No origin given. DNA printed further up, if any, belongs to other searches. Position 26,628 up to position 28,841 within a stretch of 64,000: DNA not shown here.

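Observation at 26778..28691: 637-aa tripartite protein: XRE HTH + ~450-aa helical repeats + C-terminal DUF4145/HEPN-like Rx4H module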

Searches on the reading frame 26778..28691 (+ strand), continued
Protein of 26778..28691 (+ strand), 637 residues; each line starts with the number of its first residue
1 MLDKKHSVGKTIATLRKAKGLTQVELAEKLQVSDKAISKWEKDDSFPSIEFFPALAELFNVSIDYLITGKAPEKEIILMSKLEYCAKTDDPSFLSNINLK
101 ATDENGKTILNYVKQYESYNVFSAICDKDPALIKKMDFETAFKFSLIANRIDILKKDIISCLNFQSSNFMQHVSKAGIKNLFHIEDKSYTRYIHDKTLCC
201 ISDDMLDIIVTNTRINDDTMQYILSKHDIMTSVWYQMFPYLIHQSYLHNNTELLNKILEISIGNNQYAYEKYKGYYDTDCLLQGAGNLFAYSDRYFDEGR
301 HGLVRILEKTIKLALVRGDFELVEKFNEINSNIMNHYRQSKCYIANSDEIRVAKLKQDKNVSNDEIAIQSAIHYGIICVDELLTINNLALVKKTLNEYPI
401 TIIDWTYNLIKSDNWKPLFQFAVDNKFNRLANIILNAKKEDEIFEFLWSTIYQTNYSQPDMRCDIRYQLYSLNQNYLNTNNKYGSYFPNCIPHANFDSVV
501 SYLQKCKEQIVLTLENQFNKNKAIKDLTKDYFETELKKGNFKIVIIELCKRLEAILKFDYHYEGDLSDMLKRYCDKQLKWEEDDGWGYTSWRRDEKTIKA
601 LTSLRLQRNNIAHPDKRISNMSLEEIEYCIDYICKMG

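Call 37: find_related_loci(query=A1, collection=genome_contigs, flank=6000)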
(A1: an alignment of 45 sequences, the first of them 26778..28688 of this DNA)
Query A1 (637 aa) in genome_contigs; peptide patterns used: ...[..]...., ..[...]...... (x = any residue, [..] = any of these).
600 stretches matched a pattern (row limit reached: there are more); 575 encode a relative of the query (tblastn E <= 1e-3); the best 80 are kept; 80 distinct loci.
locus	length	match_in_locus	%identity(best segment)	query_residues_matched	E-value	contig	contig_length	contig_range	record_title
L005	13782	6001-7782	42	5-636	1e-145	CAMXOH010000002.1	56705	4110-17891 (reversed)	MAG TPA_asm: uncultured Clostridia bacterium isolate SRR14920965_bin.11_metawrap_v1.3_MAG genome assembly, contig: NODE.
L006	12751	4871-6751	37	4-637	2e-111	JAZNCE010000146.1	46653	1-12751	MAG: Eubacteriales bacterium isolate T1900044737_TS20190203.MAGScoT_cleanbin_000006 SGB_2028_k141_1523376, whole genome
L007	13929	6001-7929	29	4-636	1e-69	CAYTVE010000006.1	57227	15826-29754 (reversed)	MAG TPA_asm: uncultured Anaeroplasmataceae bacterium isolate SRP225648_co1_133 genome assembly, contig: NODE_879_length_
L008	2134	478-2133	28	4-564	1e-53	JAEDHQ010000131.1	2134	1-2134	MAG: Bacilli bacterium isolate MAG140 NODE_45346_length_2134_cov_11.835979, whole genome shotgun sequence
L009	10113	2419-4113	30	7-636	6e-69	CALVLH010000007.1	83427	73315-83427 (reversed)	MAG: uncultured Clostridia bacterium isolate BRZ_CT__bin90 genome assembly, contig: BRZ_CT__NODE_506_length_83427_cov_6.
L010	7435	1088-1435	40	4-125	1e-19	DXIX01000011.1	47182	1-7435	MAG TPA_asm: Candidatus Blautia intestinigallinarum isolate CHK186-9876 CHK186__C72660_L47182_SAMEA5754830, whole genome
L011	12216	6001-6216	57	4-75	6e-19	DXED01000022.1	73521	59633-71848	MAG TPA_asm: Candidatus Dorea intestinigallinarum isolate CHK188-17839 CHK188__C131628_L73521_SAMEA5754832, whole genome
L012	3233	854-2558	31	8-175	5e-19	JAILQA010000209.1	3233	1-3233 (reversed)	MAG: Treponema sp. isolate RUI346 k141_14101945_flag=1_multi=8.0000_len=3233, whole genome shotgun sequence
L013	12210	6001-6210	56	4-73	1e-18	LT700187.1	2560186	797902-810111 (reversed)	Christensenella sp. Marseille-P2438 genome assembly, chromosome: contig00001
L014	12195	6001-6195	62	2-67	2e-18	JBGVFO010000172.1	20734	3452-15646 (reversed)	MAG: Eubacteriales bacterium isolate fecal_MAG_389 fecal_MAG_389_contig_0172, whole genome shotgun sequence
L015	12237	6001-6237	52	5-83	2e-18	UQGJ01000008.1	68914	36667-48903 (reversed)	uncultured Clostridiales bacterium isolate UMGS260 genome assembly, contig: NODE_189_length_68914_cov_18.850012, whole g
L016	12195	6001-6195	57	6-70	2e-18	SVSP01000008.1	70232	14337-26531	MAG: Oscillospiraceae bacterium isolate SIG672 NODE_9410_length_70232_cov_2.040268, whole genome shotgun sequence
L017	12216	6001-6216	54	4-75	2e-18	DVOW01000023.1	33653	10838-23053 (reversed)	MAG TPA_asm: Candidatus Merdivicinus intestinigallinarum isolate ChiBcec18-2170 ChiBcec18__C22657_L33653_SRR6323127, who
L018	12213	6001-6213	51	4-74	5e-18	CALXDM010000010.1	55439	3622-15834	MAG: uncultured Oscillospiraceae bacterium isolate BRZ_GF__bin13 genome assembly, contig: BRZ_GF__NODE_474_length_55439_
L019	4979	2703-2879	69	8-66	3e-18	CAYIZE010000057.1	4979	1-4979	MAG TPA_asm: uncultured Christensenella sp. isolate ERP122455_co2_49 genome assembly, contig: NODE_7182_length_4979_cov_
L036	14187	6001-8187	26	6-633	1e-36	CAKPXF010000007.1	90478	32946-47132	MAG: uncultured Bacilli bacterium isolate REFINED_METABAT215_TOP10_CONTIGS_1500_ASSEMBLY_K77_MERGED__Nepal_MoBio_Fiber-H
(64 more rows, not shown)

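Call 55: fold_search(model_id=the predicted structure, library=viral)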
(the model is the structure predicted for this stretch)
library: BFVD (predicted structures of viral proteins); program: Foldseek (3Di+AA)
matches with E <= 10: 1081; with E <= 0.001: 0
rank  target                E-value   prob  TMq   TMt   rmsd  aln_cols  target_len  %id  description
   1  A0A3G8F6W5            3.5e-03  1.00  0.10  0.66   5.9        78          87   35  Putative cI-like repressor [Streptococcus phage CHPC663]
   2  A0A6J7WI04            4.0e-03  1.00  0.11  0.53   8.3       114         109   32  Transcriptional repressor DicA [uncultured Caudovirales phage]
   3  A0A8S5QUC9            4.3e-03  1.00  0.09  0.59   6.5        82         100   28  Helix-turn-helix domain protein [Siphoviridae sp. ct5co22]
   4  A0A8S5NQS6            5.8e-03  1.00  0.10  0.54  13.1       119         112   25  Helix-turn-helix domain protein [Siphoviridae sp. ctSP74]
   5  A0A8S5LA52            6.4e-03  1.00  0.10  0.44   8.7        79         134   26  HTH cro/C1-type domain-containing protein [Siphoviridae sp. ctFNZ2]
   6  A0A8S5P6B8            6.9e-03  1.00  0.10  0.74   3.6        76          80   29  Helix-turn-helix domain protein [Siphoviridae sp. ctTwu10]
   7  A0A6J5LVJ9            7.5e-03  1.00  0.11  0.58   3.5        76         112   28  HTH_XRE domain containing protein [uncultured Caudovirales phage]
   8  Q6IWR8                7.5e-03  1.00  0.11  0.78   3.8        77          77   27  (no name in the UniProt tables at hand)
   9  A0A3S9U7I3            7.5e-03  1.00  0.10  0.51  15.5       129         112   19  (no name in the UniProt tables at hand)
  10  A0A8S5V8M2            8.2e-03  1.00  0.12  0.35  21.4       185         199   19  Helix-turn-helix domain protein [Myoviridae sp. ctDzM5]
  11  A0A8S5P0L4            8.9e-03  1.00  0.11  0.27  12.5       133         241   23  Repressor protein CI [Siphoviridae sp. ctiMP24]
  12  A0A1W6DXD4            9.3e-03  1.00  0.11  0.29   4.2        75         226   28  HTH-type transcriptional regulator [Sphingobium phage Lacusarx]
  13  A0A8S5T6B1            1.2e-02  1.00  0.10  0.80   3.6        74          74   31  Helix-turn-helix XRE-family like protein [Myoviridae sp. ct6eX13]
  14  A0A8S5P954            1.2e-02  1.00  0.09  0.42   1.7        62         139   32  Helix-turn-helix domain protein [Siphoviridae sp. ctpoI7]
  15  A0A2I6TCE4            1.2e-02  1.00  0.10  0.50   8.2        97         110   21  (no name in the UniProt tables at hand)
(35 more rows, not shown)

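Call 58: search_protein_families(library=pfam, proteins=[L007:6001-7929:+, L036:6001-8187:+], max_evalue=0.01)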
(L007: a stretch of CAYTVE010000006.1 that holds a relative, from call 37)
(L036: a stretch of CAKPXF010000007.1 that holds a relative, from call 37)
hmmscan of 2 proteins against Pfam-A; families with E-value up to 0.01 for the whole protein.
L007:6001-7929:+ (643 aa): 4 families
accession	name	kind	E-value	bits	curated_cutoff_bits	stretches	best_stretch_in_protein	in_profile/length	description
PF01381.28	HTH_3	-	3.3e-16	59.5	23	1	9-63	1-55/55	Helix-turn-helix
PF12844.13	HTH_19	-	5.2e-10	39.5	30.2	1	8-68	3-63/64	Helix-turn-helix domain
PF13560.12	HTH_31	-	1.4e-05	25.7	27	1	8-59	5-57/64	Helix-turn-helix domain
PF07022.19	Phage_CI_repr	-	5.8e-05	23.8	22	1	9-68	3-62/65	Bacteriophage CI repressor helix-turn-helix domain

L036:6001-8187:+ (729 aa): 6 families
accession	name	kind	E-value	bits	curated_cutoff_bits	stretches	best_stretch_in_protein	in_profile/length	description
PF01381.28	HTH_3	-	1e-16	61.1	23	1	7-61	1-55/55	Helix-turn-helix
PF12844.13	HTH_19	-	6.1e-11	42.5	30.2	1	6-66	3-63/64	Helix-turn-helix domain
PF13560.12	HTH_31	-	1.3e-05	25.9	27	1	6-55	5-55/64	Helix-turn-helix domain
PF12719.13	Cnd3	-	0.00038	20.2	25.8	1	182-247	152-218/288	Nuclear condensing complex subunits, C-term domain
PF07022.19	Phage_CI_repr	-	0.0035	18.1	22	1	18-67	15-63/65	Bacteriophage CI repressor helix-turn-helix domain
PF13443.12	HTH_26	-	0.0041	17.8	22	0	6-62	1-58/63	Cro/C1-type HTH DNA-binding domain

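Call 64: list_cluster_members(proteins=[P0012, P0017, P0031, P0041, P0048, P0076, P0087, P0241, P0245, P0142])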
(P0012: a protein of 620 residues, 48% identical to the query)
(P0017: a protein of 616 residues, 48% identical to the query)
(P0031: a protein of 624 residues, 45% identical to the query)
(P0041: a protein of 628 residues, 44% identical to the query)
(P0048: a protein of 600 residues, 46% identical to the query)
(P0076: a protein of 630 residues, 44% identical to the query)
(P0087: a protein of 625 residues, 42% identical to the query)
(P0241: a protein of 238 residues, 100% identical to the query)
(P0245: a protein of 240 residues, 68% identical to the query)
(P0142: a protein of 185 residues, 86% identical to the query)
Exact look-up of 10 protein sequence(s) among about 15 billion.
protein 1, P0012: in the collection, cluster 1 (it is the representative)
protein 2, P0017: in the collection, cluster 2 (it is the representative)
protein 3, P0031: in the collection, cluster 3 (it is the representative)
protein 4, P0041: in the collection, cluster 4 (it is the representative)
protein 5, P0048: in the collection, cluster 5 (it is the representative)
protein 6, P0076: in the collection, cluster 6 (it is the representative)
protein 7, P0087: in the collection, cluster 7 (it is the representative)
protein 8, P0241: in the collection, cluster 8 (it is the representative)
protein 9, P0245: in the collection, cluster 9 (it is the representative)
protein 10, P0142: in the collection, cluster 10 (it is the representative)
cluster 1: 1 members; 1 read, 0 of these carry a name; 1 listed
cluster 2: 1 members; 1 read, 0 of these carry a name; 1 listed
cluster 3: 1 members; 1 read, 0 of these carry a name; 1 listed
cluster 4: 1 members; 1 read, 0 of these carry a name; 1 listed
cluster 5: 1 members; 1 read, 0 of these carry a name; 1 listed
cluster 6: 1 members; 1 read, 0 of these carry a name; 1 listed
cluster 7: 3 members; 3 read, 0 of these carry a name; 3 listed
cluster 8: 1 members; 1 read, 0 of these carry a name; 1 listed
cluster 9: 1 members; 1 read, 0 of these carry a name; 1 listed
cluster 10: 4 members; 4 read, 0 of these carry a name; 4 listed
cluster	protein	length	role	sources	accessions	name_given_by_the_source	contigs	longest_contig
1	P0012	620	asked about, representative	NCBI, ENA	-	-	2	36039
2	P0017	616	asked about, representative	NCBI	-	-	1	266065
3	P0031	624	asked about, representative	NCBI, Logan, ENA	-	-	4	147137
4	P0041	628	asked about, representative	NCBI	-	-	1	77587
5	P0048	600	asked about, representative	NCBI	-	-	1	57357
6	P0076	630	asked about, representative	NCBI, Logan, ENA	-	-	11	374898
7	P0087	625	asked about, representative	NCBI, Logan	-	-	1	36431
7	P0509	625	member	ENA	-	-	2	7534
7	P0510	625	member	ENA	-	-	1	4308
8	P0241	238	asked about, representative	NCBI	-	-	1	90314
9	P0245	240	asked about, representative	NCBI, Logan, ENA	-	-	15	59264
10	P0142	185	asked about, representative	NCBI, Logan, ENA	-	-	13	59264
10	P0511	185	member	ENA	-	-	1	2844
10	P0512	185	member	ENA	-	-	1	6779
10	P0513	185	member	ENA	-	-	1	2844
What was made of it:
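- Tried and rejected: Cluster look-ups gave no names (call 64).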

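Call 70: search_protein_families(library=phrogs, proteins=[window:27000-28688:+], max_evalue=0.1)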
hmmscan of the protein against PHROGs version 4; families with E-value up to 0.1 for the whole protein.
window:27000-28688:+ (563 aa): 1 family
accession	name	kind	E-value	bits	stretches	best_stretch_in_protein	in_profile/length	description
phrog_10996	-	unknown function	0.081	13.9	0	133-162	10-38/74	-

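Call 77: search_protein_families(library=pfam, alignment_id=A6, max_evalue=0.00001)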
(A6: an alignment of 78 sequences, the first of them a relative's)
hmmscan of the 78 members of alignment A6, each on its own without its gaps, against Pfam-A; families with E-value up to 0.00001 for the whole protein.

A. member 1, L001:174-1100:+ (309 aa): 4 families
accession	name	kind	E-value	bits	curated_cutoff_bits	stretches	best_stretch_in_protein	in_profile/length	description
PF03949.21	Malic_M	-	6.1e-25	88.4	23.5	1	80-283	3-238/258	Malic enzyme, NAD binding domain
PF00390.24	malic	-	7.9e-11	42.5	23.1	1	1-64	89-182/182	Malic enzyme, N-terminal domain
PF01262.27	AlaDh_PNT_C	-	1.5e-06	28.2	23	1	101-203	27-129/214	Alanine dehydrogenase/PNT, C-terminal domain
PF00208.27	ELFV_dehydrog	-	5.8e-06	26.6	23.4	1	79-162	8-88/241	Glutamate/Leucine/Phenylalanine/Valine dehydrogenase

B. families by the number of members that match (of 78 scanned): 93 families (the first 25 are shown)
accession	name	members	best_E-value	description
PF00239.26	Resolvase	6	3.2e-34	Resolvase, N terminal domain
PF07508.19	Recombinase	5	4.6e-24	Recombinase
PF13408.12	Zn_ribbon_recom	5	5.3e-11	Recombinase zinc beta ribbon domain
PF00664.28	ABC_membrane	4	9.2e-45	ABC transporter transmembrane region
PF00005.33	ABC_tran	4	7.8e-31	ABC transporter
PF00208.27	ELFV_dehydrog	2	3.9e-89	Glutamate/Leucine/Phenylalanine/Valine dehydrogenase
PF02518.31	HATPase_c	2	1.2e-20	Histidine kinase-, DNA gyrase B-, and HSP90-like ATPase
PF01381.28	HTH_3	2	7.5e-16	Helix-turn-helix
PF01047.28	MarR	2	8.8e-07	MarR family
PF12844.13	HTH_19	2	1e-06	Helix-turn-helix domain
PF02463.25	SMC_N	2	1.6e-06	RecF/RecN/SMC N terminal domain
PF00224.27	PK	1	2.3e-127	Pyruvate kinase, barrel domain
PF03180.19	Lipoprotein_9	1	8.6e-86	NlpA lipoprotein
PF01131.25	Topoisom_bac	1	6e-83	DNA topoisomerase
PF00128.31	Alpha-amylase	1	3e-80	Alpha amylase, catalytic domain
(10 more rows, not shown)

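Call 78: search_protein_families(library=padloc, alignment_id=A6, max_evalue=0.00001)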
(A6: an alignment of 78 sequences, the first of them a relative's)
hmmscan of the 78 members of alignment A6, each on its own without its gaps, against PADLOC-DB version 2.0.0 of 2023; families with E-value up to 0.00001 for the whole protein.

A. member 1, L001:174-1100:+ (309 aa): 0 families

B. families by the number of members that match (of 78 scanned): 46 families (the first 25 are shown)
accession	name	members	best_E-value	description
PDLC04135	mad3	4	2.9e-30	mads_3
PDLC04140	mad8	4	8.6e-10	mads_8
PDLC02926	HTH_VI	2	8.2e-13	-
PDLC03947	RmrA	2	1.2e-09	-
PDLC03951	RmrA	2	1.6e-08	-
PDLC02865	DpdF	1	4.2e-60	DpdF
PDLC04972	PDC-S26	1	4e-51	-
PDLC04977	PDC-S26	1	1.4e-50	-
PDLC03973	UzuA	1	1e-39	-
PDLC01097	C3a214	1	8.6e-37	GlgB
PDLC03974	UzuA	1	8.9e-29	-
PDLC04971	PDC-S26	1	5.4e-24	-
PDLC04983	PDC-S26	1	7.8e-23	-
PDLC04980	PDC-S26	1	9.2e-20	-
PDLC02402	Aga_SIR2-PNTD1-PNTD2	1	1.9e-19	Class I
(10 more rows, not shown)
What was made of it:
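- Tried and rejected: The PADLOC hits among them look generic (calls 77, 78).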

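Call 89: find_encoding_contigs(protein=window:26778-28688:+, flank=2000, max_places=3)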
Protein window:26778-28688:+ (637 aa): no gene with exactly this product is on record in the collection.

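Call 90: find_encoding_contigs(protein=P0001, flank=7000, max_places=3)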
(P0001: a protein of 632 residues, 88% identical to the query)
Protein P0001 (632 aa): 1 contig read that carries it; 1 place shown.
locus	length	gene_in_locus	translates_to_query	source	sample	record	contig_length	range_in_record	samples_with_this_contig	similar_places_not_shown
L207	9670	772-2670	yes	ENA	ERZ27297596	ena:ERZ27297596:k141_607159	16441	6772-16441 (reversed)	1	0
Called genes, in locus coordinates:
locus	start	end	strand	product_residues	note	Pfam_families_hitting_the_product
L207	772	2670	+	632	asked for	PF01381:HTH_3, PF07022:Phage_CI_repr (weak), PF12844:HTH_19, PF13560:HTH_31 (weak)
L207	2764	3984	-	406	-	PF14659:Phage_int_SAM_3, PF22022:Phage_int_M (weak), PF00589:Phage_integrase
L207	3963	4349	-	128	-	-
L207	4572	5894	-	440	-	PF00089:Trypsin, PF13365:Trypsin_2, PF13180:PDZ_2 (weak)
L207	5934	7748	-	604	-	PF00160:Pro_isomerase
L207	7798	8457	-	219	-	PF02463:SMC_N (faint), PF00005:ABC_tran, PF13175:AAA_15 (faint), PF13304:AAA_21 (faint)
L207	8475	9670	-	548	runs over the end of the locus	PF12704:MacB_PCD (weak), PF02687:FtsX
